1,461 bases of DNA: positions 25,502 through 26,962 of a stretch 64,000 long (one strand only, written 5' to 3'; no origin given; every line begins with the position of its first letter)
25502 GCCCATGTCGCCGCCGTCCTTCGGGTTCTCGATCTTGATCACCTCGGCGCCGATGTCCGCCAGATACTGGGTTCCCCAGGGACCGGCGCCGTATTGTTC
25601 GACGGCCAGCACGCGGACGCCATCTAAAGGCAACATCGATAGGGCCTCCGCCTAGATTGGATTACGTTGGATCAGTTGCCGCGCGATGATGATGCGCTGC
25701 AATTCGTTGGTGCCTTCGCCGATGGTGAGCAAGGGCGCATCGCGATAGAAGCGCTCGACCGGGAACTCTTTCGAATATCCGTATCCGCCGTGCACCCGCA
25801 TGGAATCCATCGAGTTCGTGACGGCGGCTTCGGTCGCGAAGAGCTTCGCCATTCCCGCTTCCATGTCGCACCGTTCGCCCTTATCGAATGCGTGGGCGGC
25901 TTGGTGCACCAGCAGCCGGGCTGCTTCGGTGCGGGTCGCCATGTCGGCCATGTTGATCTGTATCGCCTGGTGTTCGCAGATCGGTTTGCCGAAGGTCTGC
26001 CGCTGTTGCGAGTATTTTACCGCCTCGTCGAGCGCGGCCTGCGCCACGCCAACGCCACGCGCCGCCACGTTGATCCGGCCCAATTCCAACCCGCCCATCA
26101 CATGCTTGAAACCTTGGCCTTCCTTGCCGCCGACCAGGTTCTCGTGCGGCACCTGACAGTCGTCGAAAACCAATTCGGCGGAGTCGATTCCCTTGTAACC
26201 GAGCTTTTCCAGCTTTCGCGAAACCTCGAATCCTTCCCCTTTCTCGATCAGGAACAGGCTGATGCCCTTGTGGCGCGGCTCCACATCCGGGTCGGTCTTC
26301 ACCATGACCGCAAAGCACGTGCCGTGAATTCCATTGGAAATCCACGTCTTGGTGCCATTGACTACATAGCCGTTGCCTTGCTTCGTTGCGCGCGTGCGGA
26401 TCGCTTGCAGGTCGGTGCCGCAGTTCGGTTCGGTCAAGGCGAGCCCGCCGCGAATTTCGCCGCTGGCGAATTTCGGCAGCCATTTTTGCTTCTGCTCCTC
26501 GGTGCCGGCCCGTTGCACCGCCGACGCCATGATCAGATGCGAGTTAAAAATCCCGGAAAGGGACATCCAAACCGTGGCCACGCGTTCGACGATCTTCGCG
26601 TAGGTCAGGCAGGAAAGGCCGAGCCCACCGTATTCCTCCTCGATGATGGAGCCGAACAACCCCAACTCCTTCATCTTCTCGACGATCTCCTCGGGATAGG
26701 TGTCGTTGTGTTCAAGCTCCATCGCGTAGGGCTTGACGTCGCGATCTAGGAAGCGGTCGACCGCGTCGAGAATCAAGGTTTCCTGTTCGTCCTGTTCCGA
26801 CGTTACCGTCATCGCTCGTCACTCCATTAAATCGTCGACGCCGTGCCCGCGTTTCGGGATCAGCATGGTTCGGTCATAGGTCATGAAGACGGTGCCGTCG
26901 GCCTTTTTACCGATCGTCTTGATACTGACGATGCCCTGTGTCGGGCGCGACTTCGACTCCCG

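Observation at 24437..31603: Seven-gene CoA-ester cluster combining an itaconate/citramalyl-type triad with three acyl-CoA dehydrogenases and an HMG-CoA-lyase-like enzyme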

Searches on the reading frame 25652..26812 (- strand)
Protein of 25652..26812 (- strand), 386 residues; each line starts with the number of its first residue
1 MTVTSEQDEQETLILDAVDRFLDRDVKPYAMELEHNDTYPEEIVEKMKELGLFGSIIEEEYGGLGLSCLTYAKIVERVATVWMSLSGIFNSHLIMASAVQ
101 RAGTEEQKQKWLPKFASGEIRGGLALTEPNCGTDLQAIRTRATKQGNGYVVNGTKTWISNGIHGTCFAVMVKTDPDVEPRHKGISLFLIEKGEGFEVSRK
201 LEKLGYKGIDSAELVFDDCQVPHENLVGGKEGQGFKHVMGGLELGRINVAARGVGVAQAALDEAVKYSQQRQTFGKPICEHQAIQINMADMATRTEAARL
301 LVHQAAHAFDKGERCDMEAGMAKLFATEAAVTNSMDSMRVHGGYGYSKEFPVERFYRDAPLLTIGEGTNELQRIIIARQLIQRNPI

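Call 3: search_protein_families(library=pfam, proteins=[window:25652-26812:-])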
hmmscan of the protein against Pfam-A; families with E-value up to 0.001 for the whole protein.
window:25652-26812:- (386 aa): 4 families
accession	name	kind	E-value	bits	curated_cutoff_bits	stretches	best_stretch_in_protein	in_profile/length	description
PF00441.29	Acyl-CoA_dh_1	-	3e-52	177.2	22.4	1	232-380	1-149/150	Acyl-CoA dehydrogenase, C-terminal domain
PF02771.21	Acyl-CoA_dh_N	-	5.6e-33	114.1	22.9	1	9-119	2-113/113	Acyl-CoA dehydrogenase, N-terminal domain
PF02770.24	Acyl-CoA_dh_M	-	5.5e-25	87.8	33.3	1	124-219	2-97/97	Acyl-CoA dehydrogenase, middle domain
PF08028.16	Acyl-CoA_dh_2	-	2.5e-23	83.3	22.7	1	249-363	3-127/134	Acyl-CoA dehydrogenase, C-terminal domain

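Call 4: search_protein_families(library=ncbifam, proteins=[window:25652-26812:-])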
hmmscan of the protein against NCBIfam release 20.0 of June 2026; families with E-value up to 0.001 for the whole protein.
window:25652-26812:- (386 aa): 23 families
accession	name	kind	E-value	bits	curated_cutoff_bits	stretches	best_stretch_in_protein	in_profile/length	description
NF042972.1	AcrlCoAredClosAcrC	equivalog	1.6e-111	372.6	640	1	9-381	7-377/378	acryloyl-CoA reductase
NF045552.1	GlutCoADH_Des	equivalog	3.9e-89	299.5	470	1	11-378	9-377/387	glutaryl-CoA dehydrogenase Acd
NF043006.1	CyhCrbnylCoADH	equivalog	9.6e-86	288.1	650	1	7-383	4-378/380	cyclohexane-1-carbonyl-CoA dehydrogenase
NF042439.1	SulpropCoADesulf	equivalog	6.4e-79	265.4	600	1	21-383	7-373/379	3-sulfinopropanoyl-CoA desulfinase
NF058590.1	AcCoDHFadEBacil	equivalog_domain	6.6e-72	242.9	600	1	7-383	21-413/586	acyl-CoA dehydrogenase FadE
NF008997.0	PRK12341.1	equivalog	6.4e-69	232.8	537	1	7-382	6-378/382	acyl-CoA dehydrogenase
NF045652.1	ProlPCPDhRedW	equivalog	1.3e-64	218.4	650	1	14-380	7-373/376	L-prolyl-[peptidyl-carrier protein] dehydrogenase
TIGR03207.1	cyc_hxne_CoA_dh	equivalog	4.7e-62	209.8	575.35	1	12-379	6-370/372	cyclohexanecarboxyl-CoA dehydrogenase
NF053553.1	prodigi_MBC_PigA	equivalog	8.5e-60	202.9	500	1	8-380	7-379/381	prodigiosin MBC biosynthesis dehydrogenase PigA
NF002885.1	PRK03354.1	equivalog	2e-55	188.4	540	1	8-382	7-375/378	crotonobetainyl-CoA dehydrogenase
NF052270.1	Staph_DH_FadE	equivalog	1.3e-45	155.9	600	1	4-381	18-394/400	acyl-CoA dehydrogenase FadE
NF007000.1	PRK09463.1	subfamily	5.7e-41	140.6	600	1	26-376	62-430/726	acyl-CoA dehydrogenase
NF049984.1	Rv1679_FadE16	equivalog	3.1e-36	125.4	600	1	29-359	15-344/371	Rv1679 family acyl-CoA dehydrogenase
NF009586.0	PRK13026.1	subfamily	2.7e-33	115.3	608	1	36-376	105-465/777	acyl-CoA dehydrogenase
TIGR04022.1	sulfur_SfnB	equivalog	2e-31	109.3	430.9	1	19-363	14-363/391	SfnB family sulfur acquisition oxidoreductase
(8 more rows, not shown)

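Call 38: search_dna_similar(query=window:25652-26812:-, collection=plasmids, mode=protein, max_rows=25, max_evalue=1e-80)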
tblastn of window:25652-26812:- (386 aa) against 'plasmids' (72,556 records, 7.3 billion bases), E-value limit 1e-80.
Records with a match: 42; places in all: 46; records where one place covers at least 80% of the query: 42.
Best place of each record, by identity: 60-80% 13; <60% 29.
By first word of the organism name: Rhodococcus 9; Azospirillum 7; Streptomyces 5; Natrinema 3; Caballeronia 2; Natronorubrum 2; Pseudosulfitobacter 1; Tistrella 1; Variovorax 1; Aminobacter 1; and 10 more.
By predicted mobility (MOB-suite, as given by PLSDB): non-mobilizable 32; mobilizable 7; conjugative 3.
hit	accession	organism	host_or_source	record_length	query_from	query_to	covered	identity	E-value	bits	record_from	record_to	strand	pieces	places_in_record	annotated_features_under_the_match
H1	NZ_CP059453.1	Azospirillum brasilense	Prokaryotes,soil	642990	5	386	99%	72.8%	2e-177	555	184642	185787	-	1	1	acyl-CoA dehydrogenase family protein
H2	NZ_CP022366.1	Azospirillum sp. TSH58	single cell,paddy soils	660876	5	386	99%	72.8%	3e-177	554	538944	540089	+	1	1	acyl-CoA dehydrogenase family protein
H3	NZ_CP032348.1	Azospirillum brasilense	soil sample,Agricultural field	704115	5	386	99%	72.8%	7e-177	553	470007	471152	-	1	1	acyl-CoA dehydrogenase family protein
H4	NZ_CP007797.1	Azospirillum argentinense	Triticum aestivum L.,Root,wheat ...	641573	5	386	99%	72.5%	2e-177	555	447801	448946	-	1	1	acyl-CoA dehydrogenase family protein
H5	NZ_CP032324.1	Azospirillum argentinense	soil sample,Agricultural field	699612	5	386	99%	72.5%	2e-177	555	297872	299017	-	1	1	acyl-CoA dehydrogenase family protein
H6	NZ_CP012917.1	Azospirillum brasilense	Digitaria eriantha,microbe,root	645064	5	386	99%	72.3%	1e-176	552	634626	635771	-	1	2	acyl-CoA dehydrogenase family protein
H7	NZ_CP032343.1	Azospirillum brasilense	soil sample,Agricultural field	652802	5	386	99%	72.3%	1e-176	552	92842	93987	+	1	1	acyl-CoA dehydrogenase family protein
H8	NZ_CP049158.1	Caballeronia sp. SBC1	whole organism,soil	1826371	6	386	99%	68.5%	1e-164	518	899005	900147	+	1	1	none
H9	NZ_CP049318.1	Caballeronia sp. SBC2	whole organism,soil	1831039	6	386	99%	68.5%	1e-164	518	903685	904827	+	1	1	none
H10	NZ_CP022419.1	Pseudosulfitobacter pseudonitzschiae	Skeletonema marinoi strain RO5AC,Cell ...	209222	3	370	95%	67.1%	1e-161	509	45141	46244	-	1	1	acyl-CoA dehydrogenase family protein | MmgE/PrpD family protein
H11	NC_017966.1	Tistrella mobilis KA081020-065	-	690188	2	370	96%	65.6%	8e-163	512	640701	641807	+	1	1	acyl-CoA dehydrogenase family protein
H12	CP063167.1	Variovorax paradoxus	-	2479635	10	386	98%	61.9%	2e-145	462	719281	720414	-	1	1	acyl-CoA dehydrogenase family protein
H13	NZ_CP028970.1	Aminobacter sp. MSH1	Soil,Dichlobenil-treated soil sampled ...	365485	2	370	96%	63.1%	2e-151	480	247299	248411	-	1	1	acyl-CoA dehydrogenase family protein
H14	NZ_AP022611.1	Mycolicibacterium madagascariense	-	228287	1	370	96%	53.8%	3e-118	384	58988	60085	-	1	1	acyl-CoA dehydrogenase family protein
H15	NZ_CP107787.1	Streptomyces sp. NBC_00564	-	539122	8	370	94%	54.0%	3e-125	404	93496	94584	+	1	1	acyl-CoA dehydrogenase family protein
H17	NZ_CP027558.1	Rhodococcus rhodochrous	mixed culture,sewage tank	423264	8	370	94%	53.0%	2e-119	388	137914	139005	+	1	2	acyl-CoA dehydrogenase family protein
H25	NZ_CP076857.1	Mycobacterium avium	Homo sapiens,sputum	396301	3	370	95%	51.1%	4e-117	381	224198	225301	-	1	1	acyl-CoA dehydrogenase family protein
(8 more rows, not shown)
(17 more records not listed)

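Call 39: get_annotated_region(hit=H6, flank=9000)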
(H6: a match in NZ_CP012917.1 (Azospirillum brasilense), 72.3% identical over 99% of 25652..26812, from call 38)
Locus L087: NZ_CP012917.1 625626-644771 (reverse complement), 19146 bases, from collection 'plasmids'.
description: Azospirillum brasilense strain Sp 7 plasmid ABSP7_p3, complete sequence
organism: Azospirillum brasilense (NCBI taxid 192)
taxonomy: Bacteria; Pseudomonadota; Alphaproteobacteria; Rhodospirillales; Azospirillaceae; Azospirillum; Azospirillum brasilense
host: -; source: Digitaria eriantha,microbe,root; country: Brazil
typing (MOB-suite, as given by PLSDB): non-mobilizable
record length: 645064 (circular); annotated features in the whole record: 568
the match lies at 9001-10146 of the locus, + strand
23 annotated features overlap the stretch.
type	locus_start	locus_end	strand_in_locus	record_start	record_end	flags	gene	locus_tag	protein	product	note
CDS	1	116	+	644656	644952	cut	-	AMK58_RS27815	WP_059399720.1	hypothetical protein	-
CDS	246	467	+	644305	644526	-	-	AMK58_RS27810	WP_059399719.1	hypothetical protein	-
CDS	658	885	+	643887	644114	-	-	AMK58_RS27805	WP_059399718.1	hypothetical protein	-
CDS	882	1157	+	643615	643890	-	-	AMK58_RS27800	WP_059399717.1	hypothetical protein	-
CDS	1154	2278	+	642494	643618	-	-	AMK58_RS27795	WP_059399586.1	glycosyltransferase family 9 protein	-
CDS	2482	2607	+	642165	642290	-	-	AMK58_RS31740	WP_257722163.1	hypothetical protein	-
CDS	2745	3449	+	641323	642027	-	-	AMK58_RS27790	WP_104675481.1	SDR family oxidoreductase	-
CDS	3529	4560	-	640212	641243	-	dctP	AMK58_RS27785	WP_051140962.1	TRAP transporter substrate-binding protein DctP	GO:0055085 - transmembrane transport [Evidence IEA]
CDS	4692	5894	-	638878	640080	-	-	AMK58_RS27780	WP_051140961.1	MFS transporter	GO:0055085 - transmembrane transport [Evidence IEA]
CDS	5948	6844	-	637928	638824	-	-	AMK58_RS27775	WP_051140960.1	CoA ester lyase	-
CDS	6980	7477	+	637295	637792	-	-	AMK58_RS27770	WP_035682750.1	MaoC family dehydratase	-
CDS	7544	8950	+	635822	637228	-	-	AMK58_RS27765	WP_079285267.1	MmgE/PrpD family protein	-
CDS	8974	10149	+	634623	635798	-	-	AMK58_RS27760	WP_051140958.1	acyl-CoA dehydrogenase family protein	-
CDS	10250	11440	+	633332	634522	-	-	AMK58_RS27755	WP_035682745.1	CoA transferase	-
CDS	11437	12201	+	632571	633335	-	-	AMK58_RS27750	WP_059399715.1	GntR family transcriptional regulator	-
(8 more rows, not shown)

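Call 40: get_annotated_region(hit=H10, flank=9000)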
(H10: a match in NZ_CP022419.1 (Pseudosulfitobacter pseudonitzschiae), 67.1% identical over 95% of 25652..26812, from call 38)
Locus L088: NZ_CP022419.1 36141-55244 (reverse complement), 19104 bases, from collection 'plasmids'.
description: Pseudosulfitobacter pseudonitzschiae strain SMR1 plasmid pSMR1-4, complete sequence
organism: Pseudosulfitobacter pseudonitzschiae (NCBI taxid 1402135)
taxonomy: Bacteria; Pseudomonadota; Alphaproteobacteria; Rhodobacterales; Roseobacteraceae; Pseudosulfitobacter; Pseudosulfitobacter pseudonitzschiae
host: -; source: Skeletonema marinoi strain RO5AC,Cell culture,Top-layer sediments; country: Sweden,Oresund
typing (MOB-suite, as given by PLSDB): conjugative; replicon rep_cluster_611; relaxase MOBP; mating-pair formation MPF_T
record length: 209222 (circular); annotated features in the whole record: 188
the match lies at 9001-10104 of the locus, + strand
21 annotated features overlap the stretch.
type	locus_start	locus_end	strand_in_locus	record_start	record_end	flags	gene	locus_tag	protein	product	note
CDS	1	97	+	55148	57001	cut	-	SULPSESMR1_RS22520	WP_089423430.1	TRAP transporter fused permease subunit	-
CDS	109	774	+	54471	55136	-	-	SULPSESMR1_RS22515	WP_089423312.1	3-oxoacid CoA-transferase subunit A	-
CDS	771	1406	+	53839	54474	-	-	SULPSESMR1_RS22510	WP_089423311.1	3-oxoacid CoA-transferase subunit B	-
CDS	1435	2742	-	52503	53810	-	-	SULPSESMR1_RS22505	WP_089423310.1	TRAP transporter large permease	GO:0008643 - carbohydrate transport [Evidence IEA]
CDS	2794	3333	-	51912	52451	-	-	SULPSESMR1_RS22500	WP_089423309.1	TRAP transporter small permease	GO:0015740 - C4-dicarboxylate transport [Evidence IEA]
CDS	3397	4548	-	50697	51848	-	-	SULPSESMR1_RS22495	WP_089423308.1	C4-dicarboxylate TRAP transporter substrate-binding protein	-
CDS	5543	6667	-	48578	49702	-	-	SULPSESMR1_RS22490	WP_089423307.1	CaiB/BaiF CoA-transferase family protein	-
CDS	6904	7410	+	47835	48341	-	-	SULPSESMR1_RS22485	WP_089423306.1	MaoC family dehydratase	-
CDS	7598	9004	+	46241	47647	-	-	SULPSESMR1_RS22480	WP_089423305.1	MmgE/PrpD family protein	-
CDS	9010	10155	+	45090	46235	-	-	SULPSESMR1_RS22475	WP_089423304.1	acyl-CoA dehydrogenase family protein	-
CDS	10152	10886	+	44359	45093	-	-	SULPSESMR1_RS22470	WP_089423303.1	GntR family transcriptional regulator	-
CDS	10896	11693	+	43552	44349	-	-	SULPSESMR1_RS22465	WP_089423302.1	CoA ester lyase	-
CDS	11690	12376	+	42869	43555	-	-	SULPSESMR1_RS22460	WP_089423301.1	class I SAM-dependent methyltransferase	-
CDS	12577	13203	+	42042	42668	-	-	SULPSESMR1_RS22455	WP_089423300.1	TetR/AcrR family transcriptional regulator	GO:0006355 - regulation of DNA-templated transcription [Evidence IEA]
CDS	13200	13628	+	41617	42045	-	-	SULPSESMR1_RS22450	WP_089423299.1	cobalamin-dependent protein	-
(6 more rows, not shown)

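Call 53: search_solved_structures(query=window:25652-26812:-, max_evalue=1e-60)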
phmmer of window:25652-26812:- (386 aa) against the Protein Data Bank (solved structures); distinct sequences matched with E-value up to 1e-60: 43.
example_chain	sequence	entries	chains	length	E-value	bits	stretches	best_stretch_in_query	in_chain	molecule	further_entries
4iv6_A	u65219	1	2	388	1.3e-137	461.8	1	9-384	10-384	Acyl-CoA dehydrogenase FadE3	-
5ol2_C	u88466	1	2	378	1.2e-93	317.1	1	18-381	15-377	Acyl-CoA dehydrogenase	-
5lnx_A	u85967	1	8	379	3.6e-93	315.6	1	10-381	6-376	Acyl-CoA dehydrogenase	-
1ws9_A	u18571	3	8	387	1.7e-91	310.1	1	6-382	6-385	acyl-CoA dehydrogenase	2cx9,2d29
4l1f_A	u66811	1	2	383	1.2e-84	287.5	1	9-382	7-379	Acyl-CoA dehydrogenase domain protein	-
4m9a_A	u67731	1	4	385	1.4e-83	284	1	9-380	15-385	Acyl-CoA dehydrogenase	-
4n5f_A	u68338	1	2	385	2.3e-83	283.3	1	9-380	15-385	Putative acyl-CoA dehydrogenase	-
2dvl_A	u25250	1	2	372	1.1e-82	281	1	9-381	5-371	Acyl-CoA dehydrogenase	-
1ukw_A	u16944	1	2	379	2e-82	280.2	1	15-381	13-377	acyl-CoA dehydrogenase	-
3pfd_A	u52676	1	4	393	5.2e-82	278.8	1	9-381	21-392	Acyl-CoA dehydrogenase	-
4u83_A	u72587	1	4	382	6.4e-82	278.5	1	10-379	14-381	Acyl-CoA dehydrogenase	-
1jqi_A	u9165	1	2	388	7.7e-81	275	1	13-382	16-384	short chain acyl-CoA dehydrogenase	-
2pg0_A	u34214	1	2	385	3.4e-80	272.8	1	12-380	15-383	Acyl-CoA dehydrogenase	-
4kto_A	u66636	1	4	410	6.2e-80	272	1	15-381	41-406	isovaleryl-CoA dehydrogenase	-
7y0a_A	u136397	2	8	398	8.1e-80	271.6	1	8-382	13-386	Short-chain specific acyl-CoA dehydrogenase, mitochondrial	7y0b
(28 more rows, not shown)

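Call 70: get_annotated_region(hit=H25, flank=7000)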
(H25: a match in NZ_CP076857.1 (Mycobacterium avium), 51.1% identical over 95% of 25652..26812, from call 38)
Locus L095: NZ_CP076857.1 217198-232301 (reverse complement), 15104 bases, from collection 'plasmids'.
description: Mycobacterium avium subsp. hominissuis strain OCU873s_P7_4s plasmid pP7a, complete sequence
organism: Mycobacterium avium (NCBI taxid 439334)
taxonomy: Bacteria; Actinomycetota; Actinomycetes; Mycobacteriales; Mycobacteriaceae; Mycobacterium; Mycobacterium avium
host: -; source: Homo sapiens,sputum; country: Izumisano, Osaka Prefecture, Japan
typing (MOB-suite, as given by PLSDB): mobilizable; relaxase MOBF
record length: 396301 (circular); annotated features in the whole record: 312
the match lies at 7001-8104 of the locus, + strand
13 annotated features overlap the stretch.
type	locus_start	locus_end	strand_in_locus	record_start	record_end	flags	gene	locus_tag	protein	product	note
CDS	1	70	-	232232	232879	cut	-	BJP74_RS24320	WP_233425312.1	NAD(P)H-binding protein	-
CDS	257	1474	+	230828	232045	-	-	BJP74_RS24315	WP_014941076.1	cytochrome P450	-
CDS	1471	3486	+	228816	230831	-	-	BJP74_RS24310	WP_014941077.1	FAD-dependent oxidoreductase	-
CDS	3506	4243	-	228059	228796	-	-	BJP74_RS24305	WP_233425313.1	TetR/AcrR family transcriptional regulator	GO:0006355 - regulation of DNA-templated transcription [Evidence IEA]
CDS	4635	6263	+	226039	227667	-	-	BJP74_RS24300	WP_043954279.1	pyruvate, phosphate dikinase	-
CDS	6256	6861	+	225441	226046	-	-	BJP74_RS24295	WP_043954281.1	hypothetical protein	-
CDS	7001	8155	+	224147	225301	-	-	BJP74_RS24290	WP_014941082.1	acyl-CoA dehydrogenase family protein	-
CDS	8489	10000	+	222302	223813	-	-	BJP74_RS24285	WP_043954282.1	PEP-utilizing enzyme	GO:0016310 - phosphorylation [Evidence IEA]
CDS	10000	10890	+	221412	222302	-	-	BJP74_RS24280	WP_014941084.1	hypothetical protein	-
CDS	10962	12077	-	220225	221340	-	-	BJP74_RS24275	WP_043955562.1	phosphotransferase family protein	-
CDS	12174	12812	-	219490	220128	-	-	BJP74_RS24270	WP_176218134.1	TetR/AcrR family transcriptional regulator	GO:0006355 - regulation of DNA-templated transcription [Evidence IEA]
CDS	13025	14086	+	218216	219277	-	-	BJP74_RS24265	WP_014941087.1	hypothetical protein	-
CDS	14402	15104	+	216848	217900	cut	-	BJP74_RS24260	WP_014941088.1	hypothetical protein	-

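Call 71: get_annotated_region(hit=H17, flank=7000)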
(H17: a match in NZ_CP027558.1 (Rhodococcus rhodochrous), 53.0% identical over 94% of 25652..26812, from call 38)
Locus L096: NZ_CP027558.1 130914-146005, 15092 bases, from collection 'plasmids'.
description: Rhodococcus rhodochrous strain BX2 plasmid unnamed1, complete sequence
organism: Rhodococcus rhodochrous (NCBI taxid 1829)
taxonomy: Bacteria; Actinomycetota; Actinomycetes; Mycobacteriales; Nocardiaceae; Rhodococcus; Rhodococcus rhodochrous
host: -; source: mixed culture,sewage tank; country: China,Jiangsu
typing (MOB-suite, as given by PLSDB): non-mobilizable
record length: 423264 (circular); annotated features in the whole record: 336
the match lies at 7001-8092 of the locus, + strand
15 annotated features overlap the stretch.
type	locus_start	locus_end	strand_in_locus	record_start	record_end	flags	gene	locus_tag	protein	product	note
CDS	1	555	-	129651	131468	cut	-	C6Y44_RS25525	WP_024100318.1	hydantoinase B/oxoprolinase family protein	-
CDS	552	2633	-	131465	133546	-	-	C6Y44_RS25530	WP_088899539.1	hydantoinase/oxoprolinase family protein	-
CDS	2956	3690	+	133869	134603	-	-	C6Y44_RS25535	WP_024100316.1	FadR/GntR family transcriptional regulator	-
CDS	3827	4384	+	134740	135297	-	-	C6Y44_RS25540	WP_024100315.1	MaoC family dehydratase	-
CDS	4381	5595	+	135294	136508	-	-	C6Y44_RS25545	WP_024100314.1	CoA transferase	-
CDS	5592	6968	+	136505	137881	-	-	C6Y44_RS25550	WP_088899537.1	MmgE/PrpD family protein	-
CDS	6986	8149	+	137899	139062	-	-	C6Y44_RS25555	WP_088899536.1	acyl-CoA dehydrogenase family protein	-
CDS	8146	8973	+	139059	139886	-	-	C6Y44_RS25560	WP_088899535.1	CoA ester lyase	-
CDS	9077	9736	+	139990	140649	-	-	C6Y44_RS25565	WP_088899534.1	maleylpyruvate isomerase N-terminal domain-containing protein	-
CDS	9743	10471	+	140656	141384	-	-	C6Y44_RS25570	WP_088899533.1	SDR family oxidoreductase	-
CDS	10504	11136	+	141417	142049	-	-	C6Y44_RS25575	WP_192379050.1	LysE family translocator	-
CDS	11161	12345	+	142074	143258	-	-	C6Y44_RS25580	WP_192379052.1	PhzF family phenazine biosynthesis isomerase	GO:0009058 - biosynthetic process [Evidence IEA]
CDS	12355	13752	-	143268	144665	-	-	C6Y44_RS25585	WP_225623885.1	PLP-dependent aminotransferase family protein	-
CDS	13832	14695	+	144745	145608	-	-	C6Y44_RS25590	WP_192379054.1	hypothetical protein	-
CDS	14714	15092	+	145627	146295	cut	-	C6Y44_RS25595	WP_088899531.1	enoyl-CoA hydratase/isomerase family protein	-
